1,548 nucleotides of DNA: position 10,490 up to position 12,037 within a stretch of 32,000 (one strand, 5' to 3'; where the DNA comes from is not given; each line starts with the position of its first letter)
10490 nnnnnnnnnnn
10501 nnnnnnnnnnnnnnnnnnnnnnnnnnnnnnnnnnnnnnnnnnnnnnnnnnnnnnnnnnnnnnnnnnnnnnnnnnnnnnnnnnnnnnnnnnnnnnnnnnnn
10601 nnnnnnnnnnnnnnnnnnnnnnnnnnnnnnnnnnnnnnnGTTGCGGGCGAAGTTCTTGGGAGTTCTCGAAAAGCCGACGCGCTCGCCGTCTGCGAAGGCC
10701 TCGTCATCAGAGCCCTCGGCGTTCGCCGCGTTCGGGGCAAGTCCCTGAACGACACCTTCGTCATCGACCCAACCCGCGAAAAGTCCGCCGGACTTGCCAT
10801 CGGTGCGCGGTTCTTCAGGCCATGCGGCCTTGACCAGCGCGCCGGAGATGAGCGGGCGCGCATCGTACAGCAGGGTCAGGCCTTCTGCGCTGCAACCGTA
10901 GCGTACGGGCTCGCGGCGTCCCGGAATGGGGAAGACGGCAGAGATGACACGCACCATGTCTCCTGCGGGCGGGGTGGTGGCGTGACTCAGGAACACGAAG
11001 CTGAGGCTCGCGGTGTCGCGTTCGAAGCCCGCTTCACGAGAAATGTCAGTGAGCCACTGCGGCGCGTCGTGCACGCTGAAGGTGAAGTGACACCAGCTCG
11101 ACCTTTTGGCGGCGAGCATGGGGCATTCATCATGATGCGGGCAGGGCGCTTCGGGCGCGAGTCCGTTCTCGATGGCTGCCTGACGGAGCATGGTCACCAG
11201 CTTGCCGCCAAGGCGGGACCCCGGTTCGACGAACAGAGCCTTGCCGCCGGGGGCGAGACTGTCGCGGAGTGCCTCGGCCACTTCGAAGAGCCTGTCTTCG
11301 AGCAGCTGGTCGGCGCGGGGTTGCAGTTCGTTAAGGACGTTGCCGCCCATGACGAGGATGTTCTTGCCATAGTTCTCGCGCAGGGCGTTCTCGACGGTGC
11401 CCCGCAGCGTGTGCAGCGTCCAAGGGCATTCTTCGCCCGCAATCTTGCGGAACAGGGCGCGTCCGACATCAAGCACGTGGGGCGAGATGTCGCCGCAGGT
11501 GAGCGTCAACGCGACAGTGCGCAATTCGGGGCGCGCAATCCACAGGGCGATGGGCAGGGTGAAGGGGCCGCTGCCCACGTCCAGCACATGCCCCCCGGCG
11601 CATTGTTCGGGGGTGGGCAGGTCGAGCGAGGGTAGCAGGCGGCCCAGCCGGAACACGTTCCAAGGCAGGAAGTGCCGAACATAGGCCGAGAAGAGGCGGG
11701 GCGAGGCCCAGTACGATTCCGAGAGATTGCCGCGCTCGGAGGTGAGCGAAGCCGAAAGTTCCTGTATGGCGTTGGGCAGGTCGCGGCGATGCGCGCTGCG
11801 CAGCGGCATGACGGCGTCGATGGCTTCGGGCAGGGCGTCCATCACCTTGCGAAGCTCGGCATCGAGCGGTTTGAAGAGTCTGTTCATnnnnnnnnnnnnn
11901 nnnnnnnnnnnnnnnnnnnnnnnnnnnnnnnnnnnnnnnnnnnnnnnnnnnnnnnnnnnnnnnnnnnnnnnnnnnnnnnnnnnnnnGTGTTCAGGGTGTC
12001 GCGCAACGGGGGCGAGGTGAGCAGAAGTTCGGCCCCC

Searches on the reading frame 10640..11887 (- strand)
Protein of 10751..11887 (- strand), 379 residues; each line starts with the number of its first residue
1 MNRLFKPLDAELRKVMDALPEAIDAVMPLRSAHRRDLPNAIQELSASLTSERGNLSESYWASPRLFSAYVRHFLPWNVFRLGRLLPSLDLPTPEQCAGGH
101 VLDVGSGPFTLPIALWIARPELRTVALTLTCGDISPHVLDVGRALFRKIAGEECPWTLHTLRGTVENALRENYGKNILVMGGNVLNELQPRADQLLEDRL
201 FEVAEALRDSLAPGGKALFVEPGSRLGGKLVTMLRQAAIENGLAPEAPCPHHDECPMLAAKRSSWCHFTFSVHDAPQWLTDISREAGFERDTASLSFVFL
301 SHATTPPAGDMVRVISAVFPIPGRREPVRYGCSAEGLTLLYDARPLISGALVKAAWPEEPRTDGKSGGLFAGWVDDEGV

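Call 7: find_homologous_proteins(query=window:10751-11887:-)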
Query seq(379 aa) (379 aa): 52 proteins with E <= 0.001 among 8000 candidates.
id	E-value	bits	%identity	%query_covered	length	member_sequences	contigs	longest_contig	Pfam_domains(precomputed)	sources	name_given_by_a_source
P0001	7.2e-257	870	100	100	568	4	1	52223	PF09243.17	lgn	-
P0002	2.0e-94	335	45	100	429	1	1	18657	PF09243.17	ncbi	ncbi:MAG: small ribosomal subunit Rsm22 family protein [Desulfovibrionaceae bacterium]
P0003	1.3e-93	332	45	100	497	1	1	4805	PF09243.17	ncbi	-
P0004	5.7e-92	327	43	98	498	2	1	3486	PF09243.17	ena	-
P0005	8.5e-90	320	45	98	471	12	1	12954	PF09243.17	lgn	-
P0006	1.3e-89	319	39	97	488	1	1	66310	PF09243.17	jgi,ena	-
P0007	3.2e-89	318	40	98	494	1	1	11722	PF09243.17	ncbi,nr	ncbi:hypothetical protein LJC26_06795 [Desulfovibrio sp. OttesenSCG-928-O18]|nr:hypothetical protein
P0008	5.0e-89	317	46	80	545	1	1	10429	PF09243.17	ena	-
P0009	7.0e-87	310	40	97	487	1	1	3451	PF09243.17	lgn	-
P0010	1.2e-86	310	44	98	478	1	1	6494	PF09243.17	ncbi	-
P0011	3.4e-86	308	45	97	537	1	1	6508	PF09243.17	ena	-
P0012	5.8e-85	304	40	98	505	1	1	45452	PF09243.17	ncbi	-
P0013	7.3e-84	300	45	98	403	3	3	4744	PF09243.17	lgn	-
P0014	1.2e-80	290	43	97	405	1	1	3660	PF09243.17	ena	-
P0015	1.4e-78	283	42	94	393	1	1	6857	PF09243.17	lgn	-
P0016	5.7e-78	281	38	97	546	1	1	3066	PF09243.17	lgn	-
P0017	3.7e-77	278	43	97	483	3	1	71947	PF09243.17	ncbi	-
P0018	1.7e-76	276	38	97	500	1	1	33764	PF09243.17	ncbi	-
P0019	7.1e-76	274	44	73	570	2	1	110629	PF09243.17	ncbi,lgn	-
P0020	1.3e-73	267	41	97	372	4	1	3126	PF09243.17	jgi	-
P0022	8.0e-73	264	37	97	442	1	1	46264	PF09243.17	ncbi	-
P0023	1.0e-71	260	40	98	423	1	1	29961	PF13489.13,PF09243.17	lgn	-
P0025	2.1e-70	256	39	96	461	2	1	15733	PF09243.17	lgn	-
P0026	5.2e-68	248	40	98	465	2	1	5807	PF09243.17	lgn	-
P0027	2.1e-67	246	39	97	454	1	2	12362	PF09243.17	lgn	-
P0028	1.4e-65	240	38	96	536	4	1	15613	PF09243.17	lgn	-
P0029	1.0e-61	227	37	99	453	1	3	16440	PF09243.17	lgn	-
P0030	2.4e-59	220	38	98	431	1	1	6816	PF09243.17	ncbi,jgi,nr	ncbi:MAG: small ribosomal subunit Rsm22 family protein [Treponema sp.]|jgi:hypothetical protein|nr:s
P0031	4.1e-58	216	38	97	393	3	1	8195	PF09243.17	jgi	jgi:ribosomal protein RSM22 (predicted rRNA methylase)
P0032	1.1e-56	211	38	94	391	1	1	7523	PF09243.17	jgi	jgi:hypothetical protein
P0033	2.3e-53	200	37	89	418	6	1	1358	PF09243.17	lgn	-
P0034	5.7e-52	195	33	93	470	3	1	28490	PF09243.17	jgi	jgi:hypothetical protein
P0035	7.6e-51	192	33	94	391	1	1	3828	PF09243.17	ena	-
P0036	7.5e-50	188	37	94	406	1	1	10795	PF09243.17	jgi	jgi:hypothetical protein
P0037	5.8e-49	185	34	94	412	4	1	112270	PF09243.17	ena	-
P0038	1.2e-47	181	34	95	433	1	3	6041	PF09243.17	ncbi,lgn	-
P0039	5.1e-47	179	33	92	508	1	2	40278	PF09243.17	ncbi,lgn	-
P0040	3.9e-46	176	37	86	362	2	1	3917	PF09243.17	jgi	jgi:hypothetical protein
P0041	3.8e-43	166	34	98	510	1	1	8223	PF09243.17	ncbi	-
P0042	3.3e-41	160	32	87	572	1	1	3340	PF09243.17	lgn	-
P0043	1.0e-38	152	31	97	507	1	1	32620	PF09243.17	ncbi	-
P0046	2.4e-9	55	29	73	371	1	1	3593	PF13489.13,PF13649.13,PF09243.17,PF08242.19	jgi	jgi:ribosomal protein RSM22 (predicted rRNA methylase)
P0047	4.9e-9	54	27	81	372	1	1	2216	PF13649.13,PF09243.17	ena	-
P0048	6.0e-9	54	31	60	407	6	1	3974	PF09243.17,PF08242.19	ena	-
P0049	6.1e-7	47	26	81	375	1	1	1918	PF13649.13,PF09243.17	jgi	jgi:SAM-dependent methyltransferase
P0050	1.1e-5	43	32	46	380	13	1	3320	PF13649.13,PF09243.17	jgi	jgi:ribosomal protein RSM22 (predicted rRNA methylase)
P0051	2.1e-5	42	29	57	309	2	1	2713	PF13649.13,PF09243.17,PF08242.19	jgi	jgi:ribosomal protein RSM22 (predicted rRNA methylase)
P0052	2.7e-5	42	25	78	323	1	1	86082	PF09243.17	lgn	-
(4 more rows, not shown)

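Call 10: find_encoding_contigs(protein=P0001, flank=10000, max_places=6)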
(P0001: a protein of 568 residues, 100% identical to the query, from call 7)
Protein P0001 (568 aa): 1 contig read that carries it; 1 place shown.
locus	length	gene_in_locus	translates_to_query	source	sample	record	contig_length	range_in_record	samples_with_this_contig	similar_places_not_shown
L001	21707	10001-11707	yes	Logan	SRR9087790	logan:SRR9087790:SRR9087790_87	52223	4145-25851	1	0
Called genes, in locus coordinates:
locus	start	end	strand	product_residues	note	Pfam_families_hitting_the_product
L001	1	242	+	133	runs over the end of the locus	PF03899:ATP-synt_I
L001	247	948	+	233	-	PF00119:ATP-synt_A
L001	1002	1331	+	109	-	PF00137:ATP-synt_C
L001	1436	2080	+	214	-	PF06971:Put_DNA-bind_N, PF02629:CoA_binding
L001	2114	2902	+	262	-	PF01887:SAM_HAT_N, PF20257:SAM_HAT_C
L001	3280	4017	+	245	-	PF02654:CobS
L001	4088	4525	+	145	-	PF02050:FliJ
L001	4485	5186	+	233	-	-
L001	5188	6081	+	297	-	PF01416:PseudoU_synth_1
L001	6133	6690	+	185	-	-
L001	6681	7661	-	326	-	PF02154:FliM, PF01052:FliMN_C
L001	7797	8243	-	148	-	-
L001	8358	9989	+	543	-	PF17651:Raco_middle, PF14574:RACo_C_ter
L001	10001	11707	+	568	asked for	PF09243:Rsm22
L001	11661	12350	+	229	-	PF21948:LplA-B_cat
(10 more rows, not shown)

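Call 18: find_related_loci(query=A2, collection=genome_contigs, flank=4000)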
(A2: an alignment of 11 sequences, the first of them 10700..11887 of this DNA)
Query A2 (396 aa) in genome_contigs; peptide patterns used: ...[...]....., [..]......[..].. (x = any residue, [..] = any of these).
321 stretches matched a pattern; 288 encode a relative of the query (tblastn E <= 1e-3); the best 80 are kept; 80 distinct loci.
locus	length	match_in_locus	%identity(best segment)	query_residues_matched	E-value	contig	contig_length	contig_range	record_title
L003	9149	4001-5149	68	1-383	0e+0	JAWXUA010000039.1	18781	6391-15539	MAG: Pseudomonadota bacterium isolate FM_37_G117_V NODE_1604_length_18782_cov_3.997589, whole genome shotgun sequence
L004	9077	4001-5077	46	10-369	4e-106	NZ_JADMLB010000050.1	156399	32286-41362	MAG: Halodesulfovibrio sp. isolate N3 k99_3588, whole genome shotgun sequence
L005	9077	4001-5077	45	10-369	4e-106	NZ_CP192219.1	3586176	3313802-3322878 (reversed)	Halodesulfovibrio aestuarii strain DSM 17919 chromosome, complete genome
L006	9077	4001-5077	45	10-369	3e-105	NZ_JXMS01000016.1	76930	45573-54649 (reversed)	Halodesulfovibrio spirochaetisodalis strain JC271 contig16, whole genome shotgun sequence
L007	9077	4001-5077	44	10-369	4e-104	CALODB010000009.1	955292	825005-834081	MAG: uncultured Desulfovibrionaceae bacterium isolate LOGT_bin.0219 genome assembly, contig: contig_23662, whole genome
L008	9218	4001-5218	46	1-395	1e-103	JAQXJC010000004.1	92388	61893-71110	MAG: Desulfovibrionaceae bacterium isolate SUG1241 k141_1726321, whole genome shotgun sequence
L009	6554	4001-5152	47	4-373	5e-103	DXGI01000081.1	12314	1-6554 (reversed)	MAG TPA_asm: Candidatus Bilophila faecipullorum isolate ChiSxjej5B17-1746 ChiSxjej5B17M5__C60681_L12314_SAMN08009923, wh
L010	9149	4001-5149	47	4-373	3e-101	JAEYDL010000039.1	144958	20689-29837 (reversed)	MAG: Proteobacteria bacterium isolate OH_HFB_162 k127_1996521, whole genome shotgun sequence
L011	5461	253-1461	44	1-378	7e-101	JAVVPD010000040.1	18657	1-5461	MAG: Desulfovibrionaceae bacterium isolate CGS10Y1-bin22 NODE_3435_length_18657_cov_5.673261, whole genome shotgun seque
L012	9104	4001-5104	45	1-371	3e-100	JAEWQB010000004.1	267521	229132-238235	MAG: Proteobacteria bacterium isolate OH_SBrB_124 k127_904431, whole genome shotgun sequence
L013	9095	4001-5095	48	4-370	1e-97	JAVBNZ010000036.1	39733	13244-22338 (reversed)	MAG: Desulfovibrionaceae bacterium isolate EPI_MAG_00095 c_000011653161, whole genome shotgun sequence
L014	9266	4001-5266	43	4-378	2e-97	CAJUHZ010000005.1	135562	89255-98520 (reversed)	MAG TPA_asm: uncultured Bilophila sp. isolate MGBC136875 genome assembly, contig: MGBC136875.5, whole genome shotgun seq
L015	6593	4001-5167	44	4-377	5e-97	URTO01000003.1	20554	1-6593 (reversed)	uncultured Desulfovibrio sp. isolate UMGS1330 genome assembly, contig: NODE_383_length_20554_cov_6.519461, whole genome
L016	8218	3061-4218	45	1-370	6e-97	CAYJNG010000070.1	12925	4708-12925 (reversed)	MAG TPA_asm: uncultured Desulfovibrionaceae bacterium isolate ERP123703_co3_92 genome assembly, contig: NODE_5940_length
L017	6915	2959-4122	45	1-370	6e-97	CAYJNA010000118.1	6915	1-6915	MAG TPA_asm: uncultured Desulfovibrionaceae bacterium isolate ERP123703_co3_297 genome assembly, contig: NODE_12919_leng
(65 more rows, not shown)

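Call 32: predict_structure(alignment_id=A3)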
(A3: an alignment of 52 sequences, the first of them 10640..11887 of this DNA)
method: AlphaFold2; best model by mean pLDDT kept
length: 416 residues; sequences in the alignment: 52
mean_pLDDT: 90.4   pTM: 0.89
mean pLDDT of the five models: 90.4, 90.1, 90.0, 88.5, 87.2
residues with pLDDT >= 90: 334; 70-90: 38; 50-70: 28; < 50: 16
segments of 3 or more residues with pLDDT < 50: 401-416
pLDDT, mean of each block of 10 residues (from residue 1): 90 96 98 97 92 78 96 98 97 97 97 98 97 97 98 97 96 94 94 95 98 97 93 96 94 84 78 96 96 96 80 94 92 94 95 95 91 96 71 53 45 40
secondary structure, 60 per line:
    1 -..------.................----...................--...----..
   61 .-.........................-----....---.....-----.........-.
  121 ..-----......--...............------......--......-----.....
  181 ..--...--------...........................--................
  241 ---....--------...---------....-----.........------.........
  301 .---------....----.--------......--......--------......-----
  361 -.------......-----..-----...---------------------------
elements in order: H10-26 H31-49 H63-87 H93-96 E100-104 H110-118 E128-133 H136-150 E157-162 H165-170 E176-182 H196-210 E211-222 H225-240 E244-247 E268-271 H277-285 E292-301 E311-314 E328-333 E336-341 E350-355 E369-374

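Call 35: fold_search(model_id=the predicted structure, library=pdb)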
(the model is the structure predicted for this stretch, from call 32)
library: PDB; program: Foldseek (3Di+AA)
matches with E <= 10: 1705; with E <= 0.001: 715
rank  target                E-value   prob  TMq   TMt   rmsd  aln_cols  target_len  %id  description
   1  8css_7                2.7e-14  1.00  0.50  0.52  11.7       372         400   18  Human mitochondrial small subunit assembly intermediate (State D) (released 2022-12-14)
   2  8csu_7                4.8e-14  1.00  0.53  0.53  10.4       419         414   17  Human mitochondrial small subunit assembly intermediate (State C*) (released 2022-12-14)
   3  8csp_7                7.2e-14  1.00  0.53  0.56   9.3       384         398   19  Human mitochondrial small subunit assembly intermediate (State A) (released 2022-12-14)
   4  8csr_7                2.7e-13  1.00  0.53  0.54   9.4       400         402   18  Human mitochondrial small subunit assembly intermediate (State C) (released 2022-12-14)
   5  8om2_c                4.2e-12  1.00  0.58  0.50   5.8       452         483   14  Small subunit of yeast mitochondrial ribosome in complex with METTL17/Rsm22. (released 2024-01-10)
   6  8d8j_0                1.3e-11  1.00  0.54  0.47   6.7       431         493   16  Yeast mitochondrial small subunit assembly intermediate (State 1) (released 2022-12-21)
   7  8d8l_0                1.6e-11  1.00  0.54  0.51   6.4       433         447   14  Yeast mitochondrial small subunit assembly intermediate (State 3) (released 2022-12-14)
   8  8d8k_0                3.7e-11  1.00  0.53  0.52   6.1       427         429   15  Yeast mitochondrial small subunit assembly intermediate (State 2) (released 2022-12-21)
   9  6cx6_A                1.2e-09  1.00  0.31  0.37  11.6       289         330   14  The structure of an As(III) S-adenosylmethionine methyltransferase with As(III) and S-adenosyl-L-homocysteine (SAH) (released 2018-06-27)
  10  8ftr                  2.1e-09  1.00  0.29  0.34  13.3       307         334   15  SgvM methyltransferase with MTA and alpha-ketoleucine (released 2023-11-01)
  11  4fr0                  8.7e-09  1.00  0.29  0.36  11.6       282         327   15  ArsM arsenic(III) S-adenosylmethionine methyltransferase with SAM (released 2012-07-11)
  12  8rxf                  1.2e-08  1.00  0.31  0.37  13.3       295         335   15  Crystal structure of S-SAD phased alpha-keto C-methyl transferase SgvM bound to ketoleucine (released 2024-07-03)
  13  3cjq_A                1.4e-08  1.00  0.28  0.44   5.2       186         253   19  Ribosomal protein L11 methyltransferase (PrmA) in complex with dimethylated ribosomal protein L11 in space group P2121 (released 2008-05-20)
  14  1qzz                  1.5e-08  1.00  0.33  0.39   8.0       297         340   16  Crystal structure of aclacinomycin-10-hydroxylase (RdmB) in complex with S-adenosyl-L-methionine (SAM) (released 2003-11-25)
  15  1ufk                  1.8e-08  1.00  0.26  0.42   3.4       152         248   23  Crystal structure of TT0836 (released 2003-11-30)
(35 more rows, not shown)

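Call 85: find_homologous_proteins(query=L003:4001-5200:+, max_evalue=1e-60)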
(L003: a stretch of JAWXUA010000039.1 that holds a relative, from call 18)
Query L003:4001-5200:+ (400 aa): 477 proteins with E <= 1e-60 among 8000 candidates; the best 120 are listed.
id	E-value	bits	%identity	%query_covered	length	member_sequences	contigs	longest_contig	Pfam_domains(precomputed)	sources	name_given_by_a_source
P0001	1.0e-182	626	68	96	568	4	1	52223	PF09243.17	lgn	-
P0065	1.1e-101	359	55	75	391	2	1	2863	PF09243.17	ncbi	-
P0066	9.0e-98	346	44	94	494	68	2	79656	PF09243.17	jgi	-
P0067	1.8e-97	345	43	93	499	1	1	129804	PF09243.17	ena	-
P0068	4.1e-97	344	49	91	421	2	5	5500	PF09243.17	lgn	-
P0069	5.6e-97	343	46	93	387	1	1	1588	PF09243.17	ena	-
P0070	1.8e-96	342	49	89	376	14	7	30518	PF09243.17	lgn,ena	-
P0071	4.5e-96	340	46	95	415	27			PF09243.17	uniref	uniref:small ribosomal subunit Rsm22 family protein n=2 Tax=uncultured Bilophila sp. TaxID=529385 Re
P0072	7.5e-96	339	47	94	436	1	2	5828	PF09243.17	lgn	-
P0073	9.8e-96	339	47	95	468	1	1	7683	PF09243.17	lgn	-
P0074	1.1e-95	339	47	93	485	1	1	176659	PF09243.17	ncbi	-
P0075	1.2e-95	339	46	93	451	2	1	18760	PF09243.17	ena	-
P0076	1.9e-95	338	46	93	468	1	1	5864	PF09243.17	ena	-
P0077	3.7e-95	337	47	86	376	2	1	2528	PF09243.17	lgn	-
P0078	1.1e-94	336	45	93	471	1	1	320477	PF09243.17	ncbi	-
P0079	1.2e-94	336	46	93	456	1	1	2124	PF09243.17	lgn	-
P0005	1.6e-93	332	46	93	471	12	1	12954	PF09243.17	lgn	-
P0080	2.8e-93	331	43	99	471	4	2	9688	PF09243.17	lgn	-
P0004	5.8e-93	330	45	93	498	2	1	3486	PF09243.17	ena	-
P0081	8.1e-93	329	46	93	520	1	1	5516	PF09243.17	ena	-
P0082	1.5e-92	329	46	86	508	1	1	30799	PF09243.17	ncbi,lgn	-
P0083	1.6e-92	329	45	93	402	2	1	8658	PF09243.17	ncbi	ncbi:MAG: small ribosomal subunit Rsm22 family protein [Bilophila sp.]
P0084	2.8e-92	328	46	93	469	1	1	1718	PF09243.17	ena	-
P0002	3.0e-92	328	44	98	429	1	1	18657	PF09243.17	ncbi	ncbi:MAG: small ribosomal subunit Rsm22 family protein [Desulfovibrionaceae bacterium]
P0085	4.0e-92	327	48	88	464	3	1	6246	PF09243.17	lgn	-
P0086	4.2e-92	327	45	92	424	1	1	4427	PF09243.17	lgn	-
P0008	4.4e-92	327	49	76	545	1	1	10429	PF09243.17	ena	-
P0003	4.6e-92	327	46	93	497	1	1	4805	PF09243.17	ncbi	-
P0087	5.1e-92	327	41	93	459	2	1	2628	PF09243.17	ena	-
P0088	6.0e-92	327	46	92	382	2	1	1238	PF09243.17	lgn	-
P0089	6.1e-92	327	46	93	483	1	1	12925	PF09243.17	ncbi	-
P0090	9.1e-92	326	46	92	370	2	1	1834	PF09243.17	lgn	-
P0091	2.1e-91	325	44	93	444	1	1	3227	PF09243.17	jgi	-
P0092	2.3e-91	325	43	95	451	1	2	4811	PF09243.17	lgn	-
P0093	2.9e-91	324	43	94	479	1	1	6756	PF09243.17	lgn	-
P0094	3.0e-91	324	47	92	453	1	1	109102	PF09243.17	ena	-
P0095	4.2e-91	324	46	94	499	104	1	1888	PF09243.17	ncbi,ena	-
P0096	5.1e-91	324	42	93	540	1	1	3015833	PF09243.17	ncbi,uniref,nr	ncbi:hypothetical protein KL86DPRO_20676 [uncultured delta proteobacterium]|uniref:Ribosomal small s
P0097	5.7e-91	323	44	99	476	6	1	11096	PF09243.17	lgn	-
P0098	5.9e-91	323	45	94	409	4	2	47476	PF09243.17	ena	-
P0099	7.5e-91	323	46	94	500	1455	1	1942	PF09243.17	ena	-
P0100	7.6e-91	323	45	94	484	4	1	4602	PF09243.17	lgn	-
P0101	9.1e-91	323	43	99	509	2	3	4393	PF09243.17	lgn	-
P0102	1.2e-90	322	41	93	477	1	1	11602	PF09243.17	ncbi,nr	ncbi:MAG: hypothetical protein LIP28_10595 [Deltaproteobacteria bacterium]|nr:hypothetical protein [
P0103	1.2e-90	322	47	93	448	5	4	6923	PF09243.17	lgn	-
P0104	1.5e-90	322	48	73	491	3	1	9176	PF09243.17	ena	-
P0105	1.6e-90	322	40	93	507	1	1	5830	PF09243.17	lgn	-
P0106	1.7e-90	322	46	94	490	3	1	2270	PF09243.17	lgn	-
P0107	2.1e-90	322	52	69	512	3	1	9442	PF09243.17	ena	-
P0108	2.6e-90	321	46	94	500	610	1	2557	PF09243.17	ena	-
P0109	2.7e-90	321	46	93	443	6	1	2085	PF09243.17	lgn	-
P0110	3.0e-90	321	41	86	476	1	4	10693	PF09243.17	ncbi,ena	-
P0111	3.5e-90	321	46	92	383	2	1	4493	PF09243.17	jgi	-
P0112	4.2e-90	321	43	86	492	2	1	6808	PF09243.17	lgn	-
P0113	5.3e-90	320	44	92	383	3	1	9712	PF09243.17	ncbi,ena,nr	ncbi:MAG: small ribosomal subunit Rsm22 family protein [Desulfovibrionaceae bacterium]|nr:small ribo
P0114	5.7e-90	320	44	93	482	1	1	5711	PF09243.17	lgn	-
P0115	6.3e-90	320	44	95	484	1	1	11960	PF09243.17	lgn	-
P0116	7.0e-90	320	44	99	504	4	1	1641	PF09243.17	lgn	-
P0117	8.2e-90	320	40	93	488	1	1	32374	PF09243.17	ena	-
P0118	1.1e-89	319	45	93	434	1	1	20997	PF09243.17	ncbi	-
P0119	1.2e-89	319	49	66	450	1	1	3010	PF09243.17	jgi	jgi:SAM-dependent methyltransferase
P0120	1.5e-89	319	43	86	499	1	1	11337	PF09243.17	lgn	-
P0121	1.9e-89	318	40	95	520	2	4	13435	PF09243.17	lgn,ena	-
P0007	2.1e-89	318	42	93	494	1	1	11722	PF09243.17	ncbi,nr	ncbi:hypothetical protein LJC26_06795 [Desulfovibrio sp. OttesenSCG-928-O18]|nr:hypothetical protein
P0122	2.5e-89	318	44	93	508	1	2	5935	PF09243.17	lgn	-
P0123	2.5e-89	318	46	92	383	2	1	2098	PF09243.17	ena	-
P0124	2.6e-89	318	45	92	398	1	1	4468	PF09243.17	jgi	jgi:SAM-dependent methyltransferase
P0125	2.8e-89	318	45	93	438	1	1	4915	PF09243.17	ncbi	-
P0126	3.9e-89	317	44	93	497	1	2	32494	PF09243.17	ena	-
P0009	4.0e-89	317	42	93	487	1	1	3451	PF09243.17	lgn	-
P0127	4.2e-89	317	44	93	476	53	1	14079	PF09243.17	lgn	-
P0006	4.3e-89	317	39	93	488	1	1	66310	PF09243.17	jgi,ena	-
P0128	4.6e-89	317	44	98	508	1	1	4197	PF09243.17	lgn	-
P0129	5.0e-89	317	43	95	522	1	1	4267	PF09243.17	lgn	-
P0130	5.1e-89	317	47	90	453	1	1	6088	PF09243.17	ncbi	-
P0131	7.1e-89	317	46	91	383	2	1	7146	PF09243.17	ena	-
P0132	7.5e-89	316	40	93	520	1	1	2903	PF09243.17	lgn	-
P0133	7.8e-89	316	40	96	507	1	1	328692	PF09243.17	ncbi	ncbi:MAG: hypothetical protein DELT_01059 [Desulfovibrio sp.]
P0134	9.3e-89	316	50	71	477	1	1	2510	PF09243.17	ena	-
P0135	1.4e-88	316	50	74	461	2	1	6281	PF09243.17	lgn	-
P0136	1.8e-88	315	48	75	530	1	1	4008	PF09243.17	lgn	-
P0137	1.8e-88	315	42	91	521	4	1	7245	PF09243.17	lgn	-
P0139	2.5e-88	315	44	100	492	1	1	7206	PF09243.17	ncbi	-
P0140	2.5e-88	315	41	90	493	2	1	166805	PF09243.17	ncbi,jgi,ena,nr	ncbi:MAG: hypothetical protein FWG04_03220 [Desulfovibrionaceae bacterium]|nr:hypothetical protein [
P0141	2.8e-88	315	42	90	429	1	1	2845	PF09243.17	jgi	jgi:hypothetical protein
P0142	2.8e-88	315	42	92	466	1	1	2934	PF09243.17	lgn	-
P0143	3.2e-88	314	44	93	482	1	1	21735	PF09243.17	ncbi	-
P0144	3.8e-88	314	45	92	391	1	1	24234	PF09243.17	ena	-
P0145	3.8e-88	314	38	99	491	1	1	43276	PF09243.17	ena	-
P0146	4.2e-88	314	44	93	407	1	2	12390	PF09243.17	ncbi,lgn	-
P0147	4.4e-88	314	41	98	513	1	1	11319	PF09243.17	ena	-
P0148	4.7e-88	314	46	91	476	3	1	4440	PF09243.17,PF00749.28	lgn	-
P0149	4.9e-88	314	44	93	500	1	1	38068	PF09243.17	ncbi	-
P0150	5.8e-88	314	43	100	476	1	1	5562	PF09243.17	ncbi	-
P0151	6.7e-88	313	45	86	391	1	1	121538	PF09243.17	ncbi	-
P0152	6.8e-88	313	44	98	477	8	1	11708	PF09243.17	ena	-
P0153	7.1e-88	313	46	93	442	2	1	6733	PF09243.17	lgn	-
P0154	8.2e-88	313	50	70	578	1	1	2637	PF09243.17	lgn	-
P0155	8.5e-88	313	38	95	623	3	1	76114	PF09243.17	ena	-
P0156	8.9e-88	313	45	93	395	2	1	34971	PF09243.17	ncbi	-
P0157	9.8e-88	313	45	93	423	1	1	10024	PF09243.17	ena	-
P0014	1.0e-87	313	46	94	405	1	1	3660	PF09243.17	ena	-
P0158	1.1e-87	313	45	92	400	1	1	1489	PF09243.17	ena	-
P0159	1.1e-87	313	46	86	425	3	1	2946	PF09243.17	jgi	-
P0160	1.4e-87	312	41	97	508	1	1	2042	PF09243.17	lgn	-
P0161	1.9e-87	312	40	93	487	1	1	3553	PF09243.17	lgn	-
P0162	2.1e-87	312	50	69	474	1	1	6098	PF09243.17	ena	-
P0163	2.6e-87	311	45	92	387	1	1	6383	PF09243.17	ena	-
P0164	2.7e-87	311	44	78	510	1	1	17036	PF09243.17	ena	-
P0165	2.8e-87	311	46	88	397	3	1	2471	PF09243.17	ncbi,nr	ncbi:MAG: hypothetical protein IKX79_02330 [Desulfovibrionaceae bacterium]|nr:hypothetical protein [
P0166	3.7e-87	311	47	87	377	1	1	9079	PF09243.17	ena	-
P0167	4.4e-87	311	45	91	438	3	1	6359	PF09243.17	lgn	-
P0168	5.0e-87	310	43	100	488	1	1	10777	PF09243.17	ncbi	-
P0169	5.3e-87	310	42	99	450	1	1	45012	PF09243.17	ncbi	-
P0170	6.5e-87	310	45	83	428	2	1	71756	PF09243.17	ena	-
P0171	7.9e-87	310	40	93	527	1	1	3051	PF09243.17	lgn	-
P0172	9.5e-87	310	46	92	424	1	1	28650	PF09243.17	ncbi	-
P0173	1.8e-86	309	44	93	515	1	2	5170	PF09243.17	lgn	-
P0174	1.9e-86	308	48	74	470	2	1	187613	PF09243.17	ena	-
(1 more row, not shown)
